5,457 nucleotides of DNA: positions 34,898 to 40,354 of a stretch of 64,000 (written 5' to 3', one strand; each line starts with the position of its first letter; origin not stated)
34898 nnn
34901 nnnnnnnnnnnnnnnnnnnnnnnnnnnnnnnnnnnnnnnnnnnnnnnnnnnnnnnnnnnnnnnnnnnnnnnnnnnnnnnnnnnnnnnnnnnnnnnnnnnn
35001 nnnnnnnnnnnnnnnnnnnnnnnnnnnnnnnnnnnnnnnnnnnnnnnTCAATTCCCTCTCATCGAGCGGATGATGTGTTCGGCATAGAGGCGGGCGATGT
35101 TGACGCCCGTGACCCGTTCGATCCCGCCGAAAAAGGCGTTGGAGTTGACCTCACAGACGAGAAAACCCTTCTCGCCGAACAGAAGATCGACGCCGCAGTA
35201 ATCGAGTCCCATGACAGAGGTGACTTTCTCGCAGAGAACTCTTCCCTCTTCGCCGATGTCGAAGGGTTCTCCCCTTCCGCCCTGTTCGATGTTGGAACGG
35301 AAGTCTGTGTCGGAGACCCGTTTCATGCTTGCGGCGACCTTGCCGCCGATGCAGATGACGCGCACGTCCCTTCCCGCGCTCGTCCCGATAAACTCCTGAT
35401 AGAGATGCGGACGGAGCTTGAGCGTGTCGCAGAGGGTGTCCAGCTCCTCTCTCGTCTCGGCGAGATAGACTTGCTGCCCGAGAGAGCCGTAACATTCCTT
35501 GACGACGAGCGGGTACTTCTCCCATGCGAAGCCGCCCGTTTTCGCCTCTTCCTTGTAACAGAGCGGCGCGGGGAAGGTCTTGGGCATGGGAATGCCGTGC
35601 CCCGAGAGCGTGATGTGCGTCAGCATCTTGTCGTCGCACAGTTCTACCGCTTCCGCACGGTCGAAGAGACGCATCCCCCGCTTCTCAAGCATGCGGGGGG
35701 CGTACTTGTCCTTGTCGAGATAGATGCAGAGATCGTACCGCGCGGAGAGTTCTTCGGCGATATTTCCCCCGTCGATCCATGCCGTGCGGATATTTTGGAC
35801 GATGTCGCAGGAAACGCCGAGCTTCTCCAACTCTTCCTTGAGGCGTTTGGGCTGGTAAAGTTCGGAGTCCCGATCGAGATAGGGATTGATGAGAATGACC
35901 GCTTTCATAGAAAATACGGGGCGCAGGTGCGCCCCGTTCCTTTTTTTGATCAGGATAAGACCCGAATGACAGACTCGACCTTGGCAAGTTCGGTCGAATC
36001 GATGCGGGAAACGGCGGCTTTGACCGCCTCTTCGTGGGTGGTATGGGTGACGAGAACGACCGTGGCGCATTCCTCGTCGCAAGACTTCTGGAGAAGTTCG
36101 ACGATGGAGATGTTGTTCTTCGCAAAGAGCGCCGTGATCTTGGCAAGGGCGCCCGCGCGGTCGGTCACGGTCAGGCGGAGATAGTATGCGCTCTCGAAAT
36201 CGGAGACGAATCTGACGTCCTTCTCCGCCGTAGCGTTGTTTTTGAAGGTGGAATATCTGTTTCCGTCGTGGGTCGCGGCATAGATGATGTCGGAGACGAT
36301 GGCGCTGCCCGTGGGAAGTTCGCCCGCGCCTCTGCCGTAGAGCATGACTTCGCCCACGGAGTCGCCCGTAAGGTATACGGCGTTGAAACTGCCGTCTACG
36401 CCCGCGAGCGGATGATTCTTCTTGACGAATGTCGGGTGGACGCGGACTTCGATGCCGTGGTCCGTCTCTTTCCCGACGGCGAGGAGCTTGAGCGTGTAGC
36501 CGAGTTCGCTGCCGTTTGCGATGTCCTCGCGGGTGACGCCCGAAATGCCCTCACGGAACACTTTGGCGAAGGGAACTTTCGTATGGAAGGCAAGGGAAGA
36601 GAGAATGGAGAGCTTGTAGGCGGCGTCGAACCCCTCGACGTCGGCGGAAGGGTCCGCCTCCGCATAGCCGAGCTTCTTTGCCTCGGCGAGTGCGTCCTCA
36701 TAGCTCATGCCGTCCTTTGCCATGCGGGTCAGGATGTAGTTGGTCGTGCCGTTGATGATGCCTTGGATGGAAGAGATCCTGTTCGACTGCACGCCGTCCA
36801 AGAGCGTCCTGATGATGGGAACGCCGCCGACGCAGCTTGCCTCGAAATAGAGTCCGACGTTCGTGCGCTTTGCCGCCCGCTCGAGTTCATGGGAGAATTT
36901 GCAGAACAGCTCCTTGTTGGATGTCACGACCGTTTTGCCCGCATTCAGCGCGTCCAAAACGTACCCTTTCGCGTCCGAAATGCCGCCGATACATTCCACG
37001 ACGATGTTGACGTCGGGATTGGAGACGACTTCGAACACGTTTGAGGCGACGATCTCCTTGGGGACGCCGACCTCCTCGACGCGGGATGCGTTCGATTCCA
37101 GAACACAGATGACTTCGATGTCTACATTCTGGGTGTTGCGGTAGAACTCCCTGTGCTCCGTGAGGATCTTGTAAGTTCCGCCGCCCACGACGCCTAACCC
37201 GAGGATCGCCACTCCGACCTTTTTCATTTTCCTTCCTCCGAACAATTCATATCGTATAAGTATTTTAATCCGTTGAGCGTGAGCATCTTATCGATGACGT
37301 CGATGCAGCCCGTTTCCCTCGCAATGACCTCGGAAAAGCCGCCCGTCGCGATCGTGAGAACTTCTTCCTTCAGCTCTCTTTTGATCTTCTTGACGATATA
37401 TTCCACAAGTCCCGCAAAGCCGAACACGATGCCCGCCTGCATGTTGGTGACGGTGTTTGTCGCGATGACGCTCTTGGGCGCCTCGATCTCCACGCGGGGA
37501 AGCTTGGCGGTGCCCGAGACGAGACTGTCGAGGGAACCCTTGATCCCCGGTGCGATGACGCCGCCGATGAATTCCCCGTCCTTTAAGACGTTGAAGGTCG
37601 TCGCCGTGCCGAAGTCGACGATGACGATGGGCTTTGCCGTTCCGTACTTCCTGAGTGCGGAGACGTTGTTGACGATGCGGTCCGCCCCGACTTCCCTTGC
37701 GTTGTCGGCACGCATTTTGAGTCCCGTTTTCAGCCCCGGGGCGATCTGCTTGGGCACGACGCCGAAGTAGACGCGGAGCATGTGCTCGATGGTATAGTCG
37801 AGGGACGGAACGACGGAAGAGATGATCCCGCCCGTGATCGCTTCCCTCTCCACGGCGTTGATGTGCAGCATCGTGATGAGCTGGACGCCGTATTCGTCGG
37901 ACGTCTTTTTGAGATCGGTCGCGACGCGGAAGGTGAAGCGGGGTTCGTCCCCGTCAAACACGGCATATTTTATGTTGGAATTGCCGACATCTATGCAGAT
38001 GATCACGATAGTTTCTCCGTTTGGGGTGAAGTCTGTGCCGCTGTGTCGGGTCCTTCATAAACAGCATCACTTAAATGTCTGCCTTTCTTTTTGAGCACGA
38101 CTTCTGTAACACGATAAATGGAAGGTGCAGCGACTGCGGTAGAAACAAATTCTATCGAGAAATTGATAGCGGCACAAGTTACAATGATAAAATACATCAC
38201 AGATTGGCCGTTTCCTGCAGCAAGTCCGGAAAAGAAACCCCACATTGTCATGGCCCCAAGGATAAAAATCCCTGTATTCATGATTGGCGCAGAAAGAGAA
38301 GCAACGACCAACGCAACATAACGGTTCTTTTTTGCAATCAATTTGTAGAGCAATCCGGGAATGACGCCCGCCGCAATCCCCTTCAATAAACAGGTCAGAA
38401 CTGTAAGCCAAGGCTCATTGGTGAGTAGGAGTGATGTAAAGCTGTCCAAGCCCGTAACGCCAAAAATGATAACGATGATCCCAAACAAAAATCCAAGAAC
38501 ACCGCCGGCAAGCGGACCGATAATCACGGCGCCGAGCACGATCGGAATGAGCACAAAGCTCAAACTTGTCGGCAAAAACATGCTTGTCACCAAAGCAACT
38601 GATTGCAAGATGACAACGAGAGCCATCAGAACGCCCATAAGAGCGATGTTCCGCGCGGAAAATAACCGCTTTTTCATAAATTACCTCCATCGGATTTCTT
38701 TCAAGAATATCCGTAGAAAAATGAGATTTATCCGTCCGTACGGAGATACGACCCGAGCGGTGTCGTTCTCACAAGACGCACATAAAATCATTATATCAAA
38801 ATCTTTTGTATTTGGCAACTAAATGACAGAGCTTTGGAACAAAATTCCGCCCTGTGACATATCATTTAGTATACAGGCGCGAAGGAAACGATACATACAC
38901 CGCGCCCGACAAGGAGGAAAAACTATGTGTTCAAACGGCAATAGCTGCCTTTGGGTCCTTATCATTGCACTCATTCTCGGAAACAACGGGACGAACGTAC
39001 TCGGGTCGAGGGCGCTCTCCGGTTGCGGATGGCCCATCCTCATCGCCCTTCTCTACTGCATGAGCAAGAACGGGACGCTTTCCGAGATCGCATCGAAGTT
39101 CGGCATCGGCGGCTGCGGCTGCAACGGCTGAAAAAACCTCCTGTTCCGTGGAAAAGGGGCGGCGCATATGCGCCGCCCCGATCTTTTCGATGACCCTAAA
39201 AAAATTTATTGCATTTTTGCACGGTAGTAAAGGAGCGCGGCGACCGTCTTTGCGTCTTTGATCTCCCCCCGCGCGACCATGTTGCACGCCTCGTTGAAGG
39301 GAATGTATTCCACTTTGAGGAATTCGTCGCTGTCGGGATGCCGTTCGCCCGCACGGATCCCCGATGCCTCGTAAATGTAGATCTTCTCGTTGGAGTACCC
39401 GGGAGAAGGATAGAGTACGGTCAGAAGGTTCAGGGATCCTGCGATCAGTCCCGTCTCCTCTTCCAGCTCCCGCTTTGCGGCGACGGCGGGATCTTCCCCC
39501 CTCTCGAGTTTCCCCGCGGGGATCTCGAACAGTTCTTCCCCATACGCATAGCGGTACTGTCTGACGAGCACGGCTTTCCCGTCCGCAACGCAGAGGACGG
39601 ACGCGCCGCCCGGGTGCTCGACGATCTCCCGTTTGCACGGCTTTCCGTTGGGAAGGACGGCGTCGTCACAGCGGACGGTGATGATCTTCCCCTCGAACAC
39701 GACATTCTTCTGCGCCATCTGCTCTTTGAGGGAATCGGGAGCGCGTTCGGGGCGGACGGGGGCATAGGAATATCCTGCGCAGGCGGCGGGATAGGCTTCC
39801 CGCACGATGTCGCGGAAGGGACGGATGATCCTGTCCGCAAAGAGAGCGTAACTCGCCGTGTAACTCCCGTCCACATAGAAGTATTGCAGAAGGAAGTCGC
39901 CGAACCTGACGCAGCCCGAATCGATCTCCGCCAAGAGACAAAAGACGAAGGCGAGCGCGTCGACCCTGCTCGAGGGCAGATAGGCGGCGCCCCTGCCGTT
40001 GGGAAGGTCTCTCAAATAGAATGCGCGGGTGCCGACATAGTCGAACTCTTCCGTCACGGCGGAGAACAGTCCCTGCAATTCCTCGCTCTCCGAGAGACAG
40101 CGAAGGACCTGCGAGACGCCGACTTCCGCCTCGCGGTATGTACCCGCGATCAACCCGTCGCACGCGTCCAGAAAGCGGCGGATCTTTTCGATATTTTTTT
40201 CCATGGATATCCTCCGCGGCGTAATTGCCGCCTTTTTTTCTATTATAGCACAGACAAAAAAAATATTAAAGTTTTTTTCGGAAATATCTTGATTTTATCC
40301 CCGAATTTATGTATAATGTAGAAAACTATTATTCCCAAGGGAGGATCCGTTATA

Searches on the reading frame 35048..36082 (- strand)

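Call 46: search_protein_families(library=pfam, proteins=[window:35048-36082:-], max_evalue=0.00001)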
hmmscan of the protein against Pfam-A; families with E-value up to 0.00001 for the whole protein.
window:35048-36082:- (344 aa): 3 families
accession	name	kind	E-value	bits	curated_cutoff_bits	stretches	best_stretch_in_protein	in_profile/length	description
PF08443.16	RimK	-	1.5e-39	136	21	1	150-334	2-185/188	RimK-like ATP-grasp domain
PF02955.21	GSH-S_ATP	-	5e-12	46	23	1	167-301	9-152/175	Prokaryotic glutathione synthetase, ATP-grasp domain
PF02655.19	ATP-grasp_3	-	7.8e-09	36.3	23.2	1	149-314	1-155/160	ATP-grasp domain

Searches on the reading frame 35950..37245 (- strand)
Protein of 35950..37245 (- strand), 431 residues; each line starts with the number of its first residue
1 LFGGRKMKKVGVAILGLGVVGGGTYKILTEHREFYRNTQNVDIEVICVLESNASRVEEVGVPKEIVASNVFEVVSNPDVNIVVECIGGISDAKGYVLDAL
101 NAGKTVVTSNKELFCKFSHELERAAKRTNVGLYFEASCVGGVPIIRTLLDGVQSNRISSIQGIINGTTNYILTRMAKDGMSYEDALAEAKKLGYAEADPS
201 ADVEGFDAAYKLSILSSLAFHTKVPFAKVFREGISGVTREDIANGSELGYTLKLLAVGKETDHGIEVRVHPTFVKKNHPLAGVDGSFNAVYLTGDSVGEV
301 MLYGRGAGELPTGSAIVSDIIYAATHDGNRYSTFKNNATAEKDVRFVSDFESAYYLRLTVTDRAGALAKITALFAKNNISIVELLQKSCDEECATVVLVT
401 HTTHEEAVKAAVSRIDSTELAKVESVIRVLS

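Call 46: search_protein_families(library=pfam, proteins=[window:35950-37245:-], max_evalue=0.00001)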
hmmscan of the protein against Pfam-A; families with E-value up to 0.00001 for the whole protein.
window:35950-37245:- (431 aa): 3 families
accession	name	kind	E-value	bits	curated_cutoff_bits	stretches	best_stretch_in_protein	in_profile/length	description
PF00742.24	Homoserine_dh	-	1.8e-65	220.5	22.9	1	143-321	1-173/173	Homoserine dehydrogenase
PF03447.22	NAD_binding_3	-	3.3e-18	66.9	24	1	16-135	1-116/116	Homoserine dehydrogenase, NAD binding domain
PF01842.31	ACT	-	1.5e-10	41.1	27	1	354-417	1-63/66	ACT domain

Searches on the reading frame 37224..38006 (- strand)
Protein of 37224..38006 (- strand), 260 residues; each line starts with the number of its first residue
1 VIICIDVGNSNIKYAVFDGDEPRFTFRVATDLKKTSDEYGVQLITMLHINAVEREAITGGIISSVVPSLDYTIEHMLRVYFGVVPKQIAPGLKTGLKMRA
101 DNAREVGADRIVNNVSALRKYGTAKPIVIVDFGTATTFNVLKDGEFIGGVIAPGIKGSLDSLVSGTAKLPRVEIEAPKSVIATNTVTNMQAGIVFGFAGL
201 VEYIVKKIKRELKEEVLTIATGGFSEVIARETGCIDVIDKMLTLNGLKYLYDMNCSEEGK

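Call 46: search_protein_families(library=pfam, proteins=[window:37224-38006:-], max_evalue=0.00001)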
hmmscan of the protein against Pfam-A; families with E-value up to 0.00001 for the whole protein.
window:37224-38006:- (260 aa): 1 family
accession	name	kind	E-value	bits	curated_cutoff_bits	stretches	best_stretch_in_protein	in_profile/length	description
PF03309.20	Pan_kinase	-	3.8e-66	223.3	24.7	1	2-206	1-204/205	Type III pantothenate kinase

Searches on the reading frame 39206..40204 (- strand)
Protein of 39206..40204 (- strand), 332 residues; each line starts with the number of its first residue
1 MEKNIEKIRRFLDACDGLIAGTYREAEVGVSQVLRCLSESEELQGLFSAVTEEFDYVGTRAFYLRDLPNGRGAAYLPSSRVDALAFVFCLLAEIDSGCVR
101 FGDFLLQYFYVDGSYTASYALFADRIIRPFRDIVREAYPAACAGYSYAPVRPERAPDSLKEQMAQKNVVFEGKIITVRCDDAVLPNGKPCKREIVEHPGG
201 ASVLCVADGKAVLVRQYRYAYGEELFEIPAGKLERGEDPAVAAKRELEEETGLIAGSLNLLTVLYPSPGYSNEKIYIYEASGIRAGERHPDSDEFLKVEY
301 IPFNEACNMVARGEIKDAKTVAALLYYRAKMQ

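Call 46: search_protein_families(library=pfam, proteins=[window:39206-40204:-], max_evalue=0.00001)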
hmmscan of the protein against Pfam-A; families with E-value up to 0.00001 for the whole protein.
window:39206-40204:- (332 aa): 1 family
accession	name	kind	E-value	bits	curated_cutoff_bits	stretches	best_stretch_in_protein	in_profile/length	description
PF00293.34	NUDIX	-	1.2e-18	67.9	21.1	1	201-322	6-132/134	NUDIX domain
